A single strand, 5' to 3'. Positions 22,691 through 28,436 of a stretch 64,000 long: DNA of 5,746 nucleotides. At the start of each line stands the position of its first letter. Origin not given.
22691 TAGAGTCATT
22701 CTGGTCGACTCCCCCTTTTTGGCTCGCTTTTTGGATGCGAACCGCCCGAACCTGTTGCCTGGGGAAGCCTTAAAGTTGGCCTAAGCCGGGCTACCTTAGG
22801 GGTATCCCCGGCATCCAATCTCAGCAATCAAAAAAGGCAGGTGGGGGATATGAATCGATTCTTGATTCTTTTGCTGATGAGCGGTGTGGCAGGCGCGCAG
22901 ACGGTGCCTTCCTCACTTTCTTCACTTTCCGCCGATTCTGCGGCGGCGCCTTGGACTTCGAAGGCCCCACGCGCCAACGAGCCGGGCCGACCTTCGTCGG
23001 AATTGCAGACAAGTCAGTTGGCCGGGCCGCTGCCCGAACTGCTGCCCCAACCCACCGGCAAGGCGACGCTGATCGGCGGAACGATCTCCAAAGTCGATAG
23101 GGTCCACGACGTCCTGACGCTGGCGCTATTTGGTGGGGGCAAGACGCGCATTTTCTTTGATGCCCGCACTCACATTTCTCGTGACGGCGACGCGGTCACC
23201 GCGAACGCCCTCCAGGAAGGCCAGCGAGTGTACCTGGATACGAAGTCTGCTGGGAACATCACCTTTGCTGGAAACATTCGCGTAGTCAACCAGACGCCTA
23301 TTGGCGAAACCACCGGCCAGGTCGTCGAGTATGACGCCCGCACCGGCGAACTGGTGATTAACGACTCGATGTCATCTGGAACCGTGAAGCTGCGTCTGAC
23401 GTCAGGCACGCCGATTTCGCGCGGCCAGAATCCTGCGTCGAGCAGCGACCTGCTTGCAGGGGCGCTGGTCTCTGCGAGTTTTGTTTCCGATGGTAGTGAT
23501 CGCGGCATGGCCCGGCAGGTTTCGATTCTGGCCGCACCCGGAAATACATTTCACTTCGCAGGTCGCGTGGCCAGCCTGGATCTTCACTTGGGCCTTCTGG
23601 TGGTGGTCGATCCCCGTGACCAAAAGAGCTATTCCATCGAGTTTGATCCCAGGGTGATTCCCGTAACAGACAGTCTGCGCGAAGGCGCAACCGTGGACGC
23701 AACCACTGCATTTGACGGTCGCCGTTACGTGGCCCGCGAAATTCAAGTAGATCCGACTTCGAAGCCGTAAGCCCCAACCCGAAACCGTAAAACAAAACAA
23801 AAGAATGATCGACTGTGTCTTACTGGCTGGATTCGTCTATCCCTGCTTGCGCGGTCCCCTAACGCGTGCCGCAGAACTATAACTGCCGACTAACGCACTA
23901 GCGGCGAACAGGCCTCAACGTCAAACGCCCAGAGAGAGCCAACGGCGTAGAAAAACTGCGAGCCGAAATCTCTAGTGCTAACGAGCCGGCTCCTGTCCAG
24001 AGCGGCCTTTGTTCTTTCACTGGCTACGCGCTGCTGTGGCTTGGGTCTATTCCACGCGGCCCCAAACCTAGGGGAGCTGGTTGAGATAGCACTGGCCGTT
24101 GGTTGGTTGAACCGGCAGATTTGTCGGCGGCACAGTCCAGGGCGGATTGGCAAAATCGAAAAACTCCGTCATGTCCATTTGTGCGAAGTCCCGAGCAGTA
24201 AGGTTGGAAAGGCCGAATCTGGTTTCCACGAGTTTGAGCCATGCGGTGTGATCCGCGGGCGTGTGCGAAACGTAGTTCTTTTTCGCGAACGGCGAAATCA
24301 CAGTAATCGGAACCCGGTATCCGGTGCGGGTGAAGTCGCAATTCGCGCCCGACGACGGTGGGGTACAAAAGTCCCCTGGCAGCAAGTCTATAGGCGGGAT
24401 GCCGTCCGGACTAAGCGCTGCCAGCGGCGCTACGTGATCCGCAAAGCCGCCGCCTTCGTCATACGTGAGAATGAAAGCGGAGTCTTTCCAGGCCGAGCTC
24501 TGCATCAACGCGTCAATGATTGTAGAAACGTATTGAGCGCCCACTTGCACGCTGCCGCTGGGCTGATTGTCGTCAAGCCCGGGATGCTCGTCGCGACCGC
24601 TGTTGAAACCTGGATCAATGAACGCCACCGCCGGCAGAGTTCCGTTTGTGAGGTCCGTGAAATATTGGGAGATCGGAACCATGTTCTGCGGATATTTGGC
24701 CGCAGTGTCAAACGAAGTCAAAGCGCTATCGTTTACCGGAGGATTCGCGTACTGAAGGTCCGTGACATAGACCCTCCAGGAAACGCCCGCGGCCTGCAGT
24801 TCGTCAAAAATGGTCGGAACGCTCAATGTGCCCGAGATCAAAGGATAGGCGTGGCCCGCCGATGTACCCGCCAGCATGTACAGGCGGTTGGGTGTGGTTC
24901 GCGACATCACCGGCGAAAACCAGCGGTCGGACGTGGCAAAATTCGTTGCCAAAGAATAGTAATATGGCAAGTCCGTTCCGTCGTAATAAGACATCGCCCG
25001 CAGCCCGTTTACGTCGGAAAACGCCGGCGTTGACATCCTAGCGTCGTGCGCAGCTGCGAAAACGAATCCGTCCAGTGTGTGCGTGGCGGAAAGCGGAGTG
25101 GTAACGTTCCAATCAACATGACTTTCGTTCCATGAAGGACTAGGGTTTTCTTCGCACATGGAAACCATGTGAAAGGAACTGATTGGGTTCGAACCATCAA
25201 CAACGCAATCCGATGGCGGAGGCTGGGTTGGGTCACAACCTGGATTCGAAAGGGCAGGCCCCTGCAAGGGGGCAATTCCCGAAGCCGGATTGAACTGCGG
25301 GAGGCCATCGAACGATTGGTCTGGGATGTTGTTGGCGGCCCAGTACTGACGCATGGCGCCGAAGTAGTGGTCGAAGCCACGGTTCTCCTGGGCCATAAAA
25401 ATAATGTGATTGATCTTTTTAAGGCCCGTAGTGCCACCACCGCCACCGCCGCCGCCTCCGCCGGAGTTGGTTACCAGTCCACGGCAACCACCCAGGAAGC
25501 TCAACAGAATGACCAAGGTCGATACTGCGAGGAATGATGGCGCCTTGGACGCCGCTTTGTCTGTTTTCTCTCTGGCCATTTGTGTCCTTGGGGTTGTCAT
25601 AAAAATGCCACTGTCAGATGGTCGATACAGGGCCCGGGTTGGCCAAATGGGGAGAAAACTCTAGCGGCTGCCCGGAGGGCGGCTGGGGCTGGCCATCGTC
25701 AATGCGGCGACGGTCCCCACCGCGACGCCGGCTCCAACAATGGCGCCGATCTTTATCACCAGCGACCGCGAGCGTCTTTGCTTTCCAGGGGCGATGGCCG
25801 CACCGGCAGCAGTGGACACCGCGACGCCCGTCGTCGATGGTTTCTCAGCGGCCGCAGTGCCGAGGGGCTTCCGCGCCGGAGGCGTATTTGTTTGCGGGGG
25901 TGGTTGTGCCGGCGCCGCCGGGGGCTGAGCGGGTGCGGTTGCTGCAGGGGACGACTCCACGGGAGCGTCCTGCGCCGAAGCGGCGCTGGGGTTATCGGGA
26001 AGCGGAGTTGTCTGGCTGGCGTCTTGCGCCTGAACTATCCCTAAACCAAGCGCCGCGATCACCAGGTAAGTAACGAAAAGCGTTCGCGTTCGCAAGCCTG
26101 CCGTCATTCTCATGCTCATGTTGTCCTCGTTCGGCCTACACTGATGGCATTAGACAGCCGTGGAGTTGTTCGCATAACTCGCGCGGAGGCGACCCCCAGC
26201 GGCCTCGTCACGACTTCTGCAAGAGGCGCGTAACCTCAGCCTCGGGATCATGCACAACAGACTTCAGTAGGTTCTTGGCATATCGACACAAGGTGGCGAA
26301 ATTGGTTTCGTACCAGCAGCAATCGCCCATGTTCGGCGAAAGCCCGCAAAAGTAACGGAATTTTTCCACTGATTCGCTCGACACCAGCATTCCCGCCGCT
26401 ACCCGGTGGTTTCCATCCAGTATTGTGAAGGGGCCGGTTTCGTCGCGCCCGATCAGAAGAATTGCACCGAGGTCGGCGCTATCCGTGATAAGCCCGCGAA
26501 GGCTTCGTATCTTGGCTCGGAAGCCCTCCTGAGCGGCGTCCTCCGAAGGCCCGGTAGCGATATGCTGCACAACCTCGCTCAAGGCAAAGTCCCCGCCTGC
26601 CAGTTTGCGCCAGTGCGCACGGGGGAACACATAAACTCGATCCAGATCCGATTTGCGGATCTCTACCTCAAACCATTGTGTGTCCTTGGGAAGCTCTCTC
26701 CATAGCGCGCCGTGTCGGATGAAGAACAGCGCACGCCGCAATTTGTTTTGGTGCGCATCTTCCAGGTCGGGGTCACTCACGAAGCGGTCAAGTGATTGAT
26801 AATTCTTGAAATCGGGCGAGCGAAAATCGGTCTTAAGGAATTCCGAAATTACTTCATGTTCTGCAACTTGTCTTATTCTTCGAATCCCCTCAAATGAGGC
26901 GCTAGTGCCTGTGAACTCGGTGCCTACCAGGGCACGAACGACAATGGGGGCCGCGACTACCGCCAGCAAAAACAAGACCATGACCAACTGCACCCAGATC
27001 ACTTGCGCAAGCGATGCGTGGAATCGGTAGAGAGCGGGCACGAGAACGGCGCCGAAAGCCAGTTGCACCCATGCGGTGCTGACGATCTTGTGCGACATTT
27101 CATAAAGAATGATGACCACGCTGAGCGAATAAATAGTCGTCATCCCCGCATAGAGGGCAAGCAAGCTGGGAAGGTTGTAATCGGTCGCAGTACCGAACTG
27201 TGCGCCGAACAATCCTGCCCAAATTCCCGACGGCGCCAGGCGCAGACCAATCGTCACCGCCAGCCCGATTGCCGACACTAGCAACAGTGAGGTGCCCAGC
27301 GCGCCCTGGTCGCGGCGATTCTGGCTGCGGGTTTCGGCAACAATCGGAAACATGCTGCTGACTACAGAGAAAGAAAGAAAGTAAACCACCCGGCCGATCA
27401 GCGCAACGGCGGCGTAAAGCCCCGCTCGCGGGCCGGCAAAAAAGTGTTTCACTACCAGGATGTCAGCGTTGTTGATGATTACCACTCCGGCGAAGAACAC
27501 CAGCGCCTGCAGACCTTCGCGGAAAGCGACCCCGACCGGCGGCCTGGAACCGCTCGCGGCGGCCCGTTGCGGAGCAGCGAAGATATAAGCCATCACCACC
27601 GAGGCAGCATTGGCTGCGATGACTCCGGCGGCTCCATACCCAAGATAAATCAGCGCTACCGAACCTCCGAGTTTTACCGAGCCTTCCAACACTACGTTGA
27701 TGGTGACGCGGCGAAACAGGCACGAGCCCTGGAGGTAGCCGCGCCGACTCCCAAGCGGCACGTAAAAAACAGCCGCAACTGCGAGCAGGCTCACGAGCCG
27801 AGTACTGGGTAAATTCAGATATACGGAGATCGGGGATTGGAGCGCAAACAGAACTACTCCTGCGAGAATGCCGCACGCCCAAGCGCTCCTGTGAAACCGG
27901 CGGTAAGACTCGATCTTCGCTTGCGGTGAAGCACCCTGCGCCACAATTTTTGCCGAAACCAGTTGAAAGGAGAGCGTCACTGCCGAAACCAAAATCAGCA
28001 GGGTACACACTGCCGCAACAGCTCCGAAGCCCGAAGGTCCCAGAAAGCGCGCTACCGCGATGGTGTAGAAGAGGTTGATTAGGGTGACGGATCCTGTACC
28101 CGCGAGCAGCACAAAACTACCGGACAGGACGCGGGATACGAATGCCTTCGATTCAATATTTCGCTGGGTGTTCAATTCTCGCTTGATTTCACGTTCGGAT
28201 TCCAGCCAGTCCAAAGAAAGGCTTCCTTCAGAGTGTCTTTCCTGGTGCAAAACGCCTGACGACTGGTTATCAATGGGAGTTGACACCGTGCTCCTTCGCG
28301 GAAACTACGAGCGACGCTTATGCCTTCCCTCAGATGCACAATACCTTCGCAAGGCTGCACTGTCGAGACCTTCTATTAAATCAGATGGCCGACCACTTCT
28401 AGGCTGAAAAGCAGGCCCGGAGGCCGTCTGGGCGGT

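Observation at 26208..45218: Candidate undescribed envelope-glycan system: polyprenyl-P-sugar GT2, flippase, GT-C-like enzyme, TPR/beta-barrel exporter and GH, with no synthase or Wzy/Wza/Wzc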

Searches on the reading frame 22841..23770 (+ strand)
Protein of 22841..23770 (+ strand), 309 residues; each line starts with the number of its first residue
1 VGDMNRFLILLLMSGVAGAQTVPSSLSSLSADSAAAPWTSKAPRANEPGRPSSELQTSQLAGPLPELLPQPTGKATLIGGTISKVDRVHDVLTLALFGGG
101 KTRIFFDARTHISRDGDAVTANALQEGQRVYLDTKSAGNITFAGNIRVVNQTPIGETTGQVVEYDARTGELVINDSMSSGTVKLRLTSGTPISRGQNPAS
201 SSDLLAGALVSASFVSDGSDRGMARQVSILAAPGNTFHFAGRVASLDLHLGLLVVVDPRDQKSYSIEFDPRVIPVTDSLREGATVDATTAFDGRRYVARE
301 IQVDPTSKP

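Call 7: search_protein_families(library=pfam, proteins=[window:22841-23770:+], max_evalue=0.001)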
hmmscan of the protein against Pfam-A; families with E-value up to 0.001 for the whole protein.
window:22841-23770:+ (309 aa): 0 families

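Call 11: search_protein_families(library=pfam, proteins=[window:22841-23770:+], max_evalue=10)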
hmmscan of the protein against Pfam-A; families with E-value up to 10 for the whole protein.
window:22841-23770:+ (309 aa): 0 families

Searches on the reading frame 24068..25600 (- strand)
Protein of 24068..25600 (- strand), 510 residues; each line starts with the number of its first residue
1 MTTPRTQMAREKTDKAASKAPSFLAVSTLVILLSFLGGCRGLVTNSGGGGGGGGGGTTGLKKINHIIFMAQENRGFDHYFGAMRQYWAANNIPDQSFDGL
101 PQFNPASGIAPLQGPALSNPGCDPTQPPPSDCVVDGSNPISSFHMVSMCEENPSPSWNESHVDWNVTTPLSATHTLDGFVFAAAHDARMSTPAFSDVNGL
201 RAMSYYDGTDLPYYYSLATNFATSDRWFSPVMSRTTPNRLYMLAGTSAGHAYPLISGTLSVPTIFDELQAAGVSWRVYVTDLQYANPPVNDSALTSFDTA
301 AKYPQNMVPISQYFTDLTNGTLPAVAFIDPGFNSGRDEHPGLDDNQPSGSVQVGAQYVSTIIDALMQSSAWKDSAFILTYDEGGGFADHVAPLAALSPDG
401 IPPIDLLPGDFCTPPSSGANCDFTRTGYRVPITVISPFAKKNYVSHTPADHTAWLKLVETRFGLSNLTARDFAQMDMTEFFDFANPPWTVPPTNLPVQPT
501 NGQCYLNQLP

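Call 7: search_protein_families(library=pfam, proteins=[window:24068-25600:-], max_evalue=0.001)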
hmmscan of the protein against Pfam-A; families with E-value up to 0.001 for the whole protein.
window:24068-25600:- (510 aa): 1 family
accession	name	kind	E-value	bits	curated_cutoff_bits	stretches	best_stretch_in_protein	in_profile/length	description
PF04185.19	Phosphoesterase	-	2.6e-67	227.9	23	1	63-464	1-355/356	Phosphoesterase family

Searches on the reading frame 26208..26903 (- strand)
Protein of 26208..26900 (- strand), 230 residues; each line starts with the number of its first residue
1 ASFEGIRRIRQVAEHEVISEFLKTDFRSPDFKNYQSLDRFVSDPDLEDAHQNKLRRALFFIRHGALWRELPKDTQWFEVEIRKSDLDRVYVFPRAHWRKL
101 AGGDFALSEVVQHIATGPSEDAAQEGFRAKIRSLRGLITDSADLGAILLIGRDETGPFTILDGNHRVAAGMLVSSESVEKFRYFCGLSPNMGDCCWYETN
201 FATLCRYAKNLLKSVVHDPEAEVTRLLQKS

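Call 11: search_protein_families(library=pfam, proteins=[window:26208-26900:-], max_evalue=10)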
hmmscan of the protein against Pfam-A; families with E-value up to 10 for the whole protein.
window:26208-26900:- (230 aa): 0 families

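Call 51: search_protein_families(library=pfam, alignment_id=A5, max_evalue=10)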
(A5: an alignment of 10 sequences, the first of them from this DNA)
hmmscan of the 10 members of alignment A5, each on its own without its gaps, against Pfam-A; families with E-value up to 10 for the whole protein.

A. member 1, seq(231 aa): 0 families

B. families by the number of members that match (of 10 scanned): 3 families
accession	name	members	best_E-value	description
PF04001.18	Vhr1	1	0.087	Transcription factor Vhr1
PF14072.11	DndB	1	0.2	DNA-sulfur modification-associated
PF09299.17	Mu-transpos_C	1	0.21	Mu transposase, C-terminal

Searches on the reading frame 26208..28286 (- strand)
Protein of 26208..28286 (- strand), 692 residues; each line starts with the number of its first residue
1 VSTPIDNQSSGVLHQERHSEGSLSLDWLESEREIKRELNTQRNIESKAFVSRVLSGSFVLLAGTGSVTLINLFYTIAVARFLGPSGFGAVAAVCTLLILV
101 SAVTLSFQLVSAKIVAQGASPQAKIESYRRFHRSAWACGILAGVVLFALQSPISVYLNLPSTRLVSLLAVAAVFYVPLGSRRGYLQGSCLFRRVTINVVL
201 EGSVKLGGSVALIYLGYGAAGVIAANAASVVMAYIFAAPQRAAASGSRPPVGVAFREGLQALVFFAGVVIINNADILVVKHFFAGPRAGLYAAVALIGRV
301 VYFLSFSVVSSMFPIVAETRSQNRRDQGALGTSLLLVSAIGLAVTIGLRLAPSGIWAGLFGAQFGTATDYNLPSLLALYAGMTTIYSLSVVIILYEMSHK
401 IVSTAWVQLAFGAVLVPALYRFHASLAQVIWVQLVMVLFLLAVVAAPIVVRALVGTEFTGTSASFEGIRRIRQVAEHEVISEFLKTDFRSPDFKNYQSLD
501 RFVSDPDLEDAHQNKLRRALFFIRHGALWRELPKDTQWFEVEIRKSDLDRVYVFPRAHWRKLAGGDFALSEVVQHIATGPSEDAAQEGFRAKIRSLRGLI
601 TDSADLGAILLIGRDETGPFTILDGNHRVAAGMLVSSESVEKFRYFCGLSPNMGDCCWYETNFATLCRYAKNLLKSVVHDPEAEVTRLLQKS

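Call 3: search_protein_families(library=pfam, proteins=[window:26208-28286:-], max_evalue=0.01)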
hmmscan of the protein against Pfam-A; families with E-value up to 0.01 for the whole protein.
window:26208-28286:- (692 aa): 0 families

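Call 10: search_protein_families(library=ncbifam, proteins=[window:26208-28286:-], max_evalue=0.01)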
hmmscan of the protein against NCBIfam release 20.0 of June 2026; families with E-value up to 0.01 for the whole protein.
window:26208-28286:- (692 aa): 0 families

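Call 28: search_solved_structures(query=A1, max_evalue=10)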
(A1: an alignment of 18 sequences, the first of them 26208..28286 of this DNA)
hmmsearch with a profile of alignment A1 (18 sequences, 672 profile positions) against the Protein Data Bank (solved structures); distinct sequences matched with E-value up to 10: 2.
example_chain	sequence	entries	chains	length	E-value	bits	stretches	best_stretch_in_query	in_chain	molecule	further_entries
7o37_F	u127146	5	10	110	2.8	9.2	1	516-560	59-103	Cytochrome b-c1 complex subunit 7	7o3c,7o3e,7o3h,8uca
8iao_AF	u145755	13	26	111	2.8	9.2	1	516-560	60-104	Cytochrome b-c1 complex subunit 7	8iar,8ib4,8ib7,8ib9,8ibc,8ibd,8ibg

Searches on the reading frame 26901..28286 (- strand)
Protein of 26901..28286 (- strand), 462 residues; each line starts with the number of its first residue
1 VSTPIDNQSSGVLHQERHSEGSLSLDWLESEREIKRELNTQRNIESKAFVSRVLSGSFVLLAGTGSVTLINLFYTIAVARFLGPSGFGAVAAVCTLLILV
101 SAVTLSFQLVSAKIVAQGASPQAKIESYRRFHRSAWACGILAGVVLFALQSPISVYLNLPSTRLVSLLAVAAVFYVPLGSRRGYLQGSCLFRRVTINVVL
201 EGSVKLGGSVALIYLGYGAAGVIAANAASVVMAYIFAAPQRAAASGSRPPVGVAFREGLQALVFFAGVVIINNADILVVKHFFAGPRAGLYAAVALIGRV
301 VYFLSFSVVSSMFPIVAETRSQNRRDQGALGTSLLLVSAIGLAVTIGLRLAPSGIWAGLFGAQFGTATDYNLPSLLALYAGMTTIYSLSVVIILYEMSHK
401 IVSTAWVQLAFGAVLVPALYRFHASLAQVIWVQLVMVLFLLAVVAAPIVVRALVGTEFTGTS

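Call 11: search_protein_families(library=pfam, proteins=[window:26901-28286:-], max_evalue=10)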
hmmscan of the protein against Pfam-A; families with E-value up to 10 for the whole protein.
window:26901-28286:- (462 aa): 1 family
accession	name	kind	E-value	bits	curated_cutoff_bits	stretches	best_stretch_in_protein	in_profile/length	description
PF01943.22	Polysacc_synt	-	0.00011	22.2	28.2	1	54-319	2-273/274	Polysaccharide biosynthesis protein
